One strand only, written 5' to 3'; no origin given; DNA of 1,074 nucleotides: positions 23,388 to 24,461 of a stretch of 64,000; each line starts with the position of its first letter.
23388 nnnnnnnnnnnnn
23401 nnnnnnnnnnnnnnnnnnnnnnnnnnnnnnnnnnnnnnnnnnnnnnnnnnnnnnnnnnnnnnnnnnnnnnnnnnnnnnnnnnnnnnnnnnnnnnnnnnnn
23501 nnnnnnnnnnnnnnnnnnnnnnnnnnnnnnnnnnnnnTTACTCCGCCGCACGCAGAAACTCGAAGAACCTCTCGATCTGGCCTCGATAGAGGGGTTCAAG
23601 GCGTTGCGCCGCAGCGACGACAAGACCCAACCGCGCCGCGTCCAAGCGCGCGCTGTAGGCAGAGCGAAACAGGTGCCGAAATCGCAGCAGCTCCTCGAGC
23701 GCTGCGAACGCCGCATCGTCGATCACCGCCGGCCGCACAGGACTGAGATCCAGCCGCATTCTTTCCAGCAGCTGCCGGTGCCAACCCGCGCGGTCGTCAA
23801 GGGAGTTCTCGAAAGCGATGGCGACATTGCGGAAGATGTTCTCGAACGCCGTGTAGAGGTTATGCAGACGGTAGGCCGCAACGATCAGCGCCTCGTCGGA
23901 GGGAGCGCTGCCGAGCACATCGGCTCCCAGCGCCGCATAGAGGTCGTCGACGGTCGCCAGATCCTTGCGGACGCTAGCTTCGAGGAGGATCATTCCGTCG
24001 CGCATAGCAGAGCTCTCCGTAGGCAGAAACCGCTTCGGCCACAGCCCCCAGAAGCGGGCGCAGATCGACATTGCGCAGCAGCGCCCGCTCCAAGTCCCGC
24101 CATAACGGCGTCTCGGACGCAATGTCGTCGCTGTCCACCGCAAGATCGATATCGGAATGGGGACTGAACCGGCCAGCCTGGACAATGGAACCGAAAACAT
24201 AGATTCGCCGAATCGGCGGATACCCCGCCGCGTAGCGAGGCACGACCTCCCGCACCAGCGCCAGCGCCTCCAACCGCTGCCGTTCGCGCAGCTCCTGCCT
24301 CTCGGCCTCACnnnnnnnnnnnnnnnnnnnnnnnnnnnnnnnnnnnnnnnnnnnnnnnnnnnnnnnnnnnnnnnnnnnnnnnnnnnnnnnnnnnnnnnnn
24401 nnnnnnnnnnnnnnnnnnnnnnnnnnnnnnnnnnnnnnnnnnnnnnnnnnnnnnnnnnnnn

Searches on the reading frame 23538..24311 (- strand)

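Call 14: search_protein_families(library=pfam, proteins=[window:23538-24311:-], max_evalue=0.001)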
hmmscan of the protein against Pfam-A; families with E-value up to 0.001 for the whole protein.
window:23538-24311:- (257 aa): 1 family
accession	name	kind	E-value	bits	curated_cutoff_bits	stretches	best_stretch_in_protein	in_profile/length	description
PF20797.2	HepT-like_2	-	3.8e-26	91.8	27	1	146-252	3-109/110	HepT-like protein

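Call 85: search_protein_families(library=padloc, proteins=[window:23538-24311:-], max_evalue=0.01)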
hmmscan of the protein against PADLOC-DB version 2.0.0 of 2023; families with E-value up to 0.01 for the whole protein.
window:23538-24311:- (257 aa): 0 families
